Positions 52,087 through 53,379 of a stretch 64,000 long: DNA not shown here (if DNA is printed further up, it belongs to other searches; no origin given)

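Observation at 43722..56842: Family of ~195 bp elements sharing the IS1-type terminal inverted repeats but with apparently unrelated interiors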

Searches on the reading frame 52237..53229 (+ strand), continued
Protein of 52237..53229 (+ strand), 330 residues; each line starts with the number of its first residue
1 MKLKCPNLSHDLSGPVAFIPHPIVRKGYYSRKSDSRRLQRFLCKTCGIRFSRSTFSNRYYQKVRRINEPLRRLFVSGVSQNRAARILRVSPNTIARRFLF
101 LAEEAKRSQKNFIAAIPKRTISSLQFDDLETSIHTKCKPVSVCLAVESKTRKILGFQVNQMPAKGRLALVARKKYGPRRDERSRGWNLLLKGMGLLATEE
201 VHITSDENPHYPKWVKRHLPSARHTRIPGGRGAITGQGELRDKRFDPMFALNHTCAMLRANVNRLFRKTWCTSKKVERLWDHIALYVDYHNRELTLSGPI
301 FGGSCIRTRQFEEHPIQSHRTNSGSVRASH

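Call 80: search_protein_families(library=ncbifam, alignment_id=A5, max_evalue=0.001)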
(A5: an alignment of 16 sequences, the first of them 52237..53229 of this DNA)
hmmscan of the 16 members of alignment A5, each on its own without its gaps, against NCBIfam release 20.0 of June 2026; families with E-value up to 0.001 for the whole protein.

A. member 1, window:52237-53229:+ (330 aa): 2 families
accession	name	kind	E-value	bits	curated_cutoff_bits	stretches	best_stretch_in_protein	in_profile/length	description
NF033558.1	transpos_IS1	equivalog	3.7e-11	43.3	100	1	35-164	16-138/199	IS1 family transposase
NF033550.5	transpos_ISL3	equivalog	7.1e-06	25.3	180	1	37-111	46-121/370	ISL3 family transposase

B. families by the number of members that match (of 16 scanned): 2 families
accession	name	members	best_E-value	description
NF033558.1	transpos_IS1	16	1.4e-11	IS1 family transposase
NF033550.5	transpos_ISL3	8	3.4e-07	ISL3 family transposase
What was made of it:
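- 52237..53229 (+): Transposase ORF of 330 aa. It reads through the right end of the IS into the flank. It is a distant IS1-family DDE-type enzyme with an N-terminal Cys4 motif. Call 80 (16 of 16 homologs match).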
